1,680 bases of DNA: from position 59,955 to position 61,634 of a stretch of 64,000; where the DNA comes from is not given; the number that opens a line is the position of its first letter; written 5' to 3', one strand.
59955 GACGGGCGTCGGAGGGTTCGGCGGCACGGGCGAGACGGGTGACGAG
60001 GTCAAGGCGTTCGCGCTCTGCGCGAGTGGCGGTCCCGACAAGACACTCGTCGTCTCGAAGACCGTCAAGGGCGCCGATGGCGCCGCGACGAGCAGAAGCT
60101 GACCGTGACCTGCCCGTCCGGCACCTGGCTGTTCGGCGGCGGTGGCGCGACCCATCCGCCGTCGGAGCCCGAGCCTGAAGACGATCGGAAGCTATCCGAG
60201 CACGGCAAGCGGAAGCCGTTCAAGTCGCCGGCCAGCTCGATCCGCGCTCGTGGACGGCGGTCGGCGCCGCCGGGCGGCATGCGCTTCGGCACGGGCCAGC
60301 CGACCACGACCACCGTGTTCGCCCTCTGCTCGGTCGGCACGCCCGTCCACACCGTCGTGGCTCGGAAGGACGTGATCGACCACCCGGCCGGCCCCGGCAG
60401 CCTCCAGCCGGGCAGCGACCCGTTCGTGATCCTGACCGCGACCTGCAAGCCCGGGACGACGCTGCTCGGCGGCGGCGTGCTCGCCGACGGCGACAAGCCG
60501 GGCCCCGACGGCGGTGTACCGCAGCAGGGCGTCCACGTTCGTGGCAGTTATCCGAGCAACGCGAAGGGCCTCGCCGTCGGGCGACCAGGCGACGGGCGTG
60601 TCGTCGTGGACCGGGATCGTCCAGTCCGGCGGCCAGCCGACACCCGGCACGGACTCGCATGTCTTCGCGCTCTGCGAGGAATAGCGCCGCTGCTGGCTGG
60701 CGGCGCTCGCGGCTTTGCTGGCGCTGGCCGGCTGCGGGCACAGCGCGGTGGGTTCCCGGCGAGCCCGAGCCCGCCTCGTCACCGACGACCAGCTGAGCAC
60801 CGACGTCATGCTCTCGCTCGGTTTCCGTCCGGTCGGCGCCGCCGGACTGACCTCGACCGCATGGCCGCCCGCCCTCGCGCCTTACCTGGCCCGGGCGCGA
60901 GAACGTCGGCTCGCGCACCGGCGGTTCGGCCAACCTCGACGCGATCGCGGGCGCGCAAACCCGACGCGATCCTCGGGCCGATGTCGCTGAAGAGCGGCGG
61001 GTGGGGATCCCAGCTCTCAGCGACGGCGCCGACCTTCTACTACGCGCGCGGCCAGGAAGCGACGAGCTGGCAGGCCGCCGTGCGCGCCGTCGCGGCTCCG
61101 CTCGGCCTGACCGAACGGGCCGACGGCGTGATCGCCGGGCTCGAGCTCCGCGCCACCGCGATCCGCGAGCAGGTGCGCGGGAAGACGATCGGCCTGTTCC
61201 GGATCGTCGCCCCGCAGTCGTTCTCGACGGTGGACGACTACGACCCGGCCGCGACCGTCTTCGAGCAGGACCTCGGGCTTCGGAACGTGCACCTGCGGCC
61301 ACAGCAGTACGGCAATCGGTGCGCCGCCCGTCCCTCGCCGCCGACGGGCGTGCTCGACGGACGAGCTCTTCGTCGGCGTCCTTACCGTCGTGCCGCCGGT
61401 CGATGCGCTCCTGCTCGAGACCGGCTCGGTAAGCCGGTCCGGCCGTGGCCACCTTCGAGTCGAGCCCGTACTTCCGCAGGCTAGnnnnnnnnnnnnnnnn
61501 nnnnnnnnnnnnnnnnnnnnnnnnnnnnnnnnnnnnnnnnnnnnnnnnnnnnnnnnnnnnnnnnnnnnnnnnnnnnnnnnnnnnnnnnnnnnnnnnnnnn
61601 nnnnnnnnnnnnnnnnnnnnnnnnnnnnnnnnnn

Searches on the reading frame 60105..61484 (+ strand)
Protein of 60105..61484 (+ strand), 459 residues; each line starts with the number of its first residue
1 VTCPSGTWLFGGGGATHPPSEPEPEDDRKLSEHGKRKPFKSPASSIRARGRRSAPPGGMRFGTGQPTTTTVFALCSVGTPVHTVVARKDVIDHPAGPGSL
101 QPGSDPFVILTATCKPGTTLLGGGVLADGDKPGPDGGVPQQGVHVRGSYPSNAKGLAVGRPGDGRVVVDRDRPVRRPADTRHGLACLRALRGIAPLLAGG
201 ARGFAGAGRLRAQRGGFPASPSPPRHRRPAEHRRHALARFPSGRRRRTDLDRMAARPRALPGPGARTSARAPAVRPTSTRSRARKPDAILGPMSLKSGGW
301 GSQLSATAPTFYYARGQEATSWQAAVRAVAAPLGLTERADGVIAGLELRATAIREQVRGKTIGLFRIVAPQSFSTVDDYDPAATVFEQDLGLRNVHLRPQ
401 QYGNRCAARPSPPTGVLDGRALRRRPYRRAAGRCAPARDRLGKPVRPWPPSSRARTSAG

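Call 68: search_protein_families(library=pfam, proteins=[window:60105-61484:+], max_evalue=0.01)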
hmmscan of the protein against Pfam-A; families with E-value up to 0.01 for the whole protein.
window:60105-61484:+ (459 aa): 1 family
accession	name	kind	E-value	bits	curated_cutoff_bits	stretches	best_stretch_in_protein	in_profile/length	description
PF01497.23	Peripla_BP_2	-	0.0028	17.5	27.5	1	285-360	58-133/235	Periplasmic binding protein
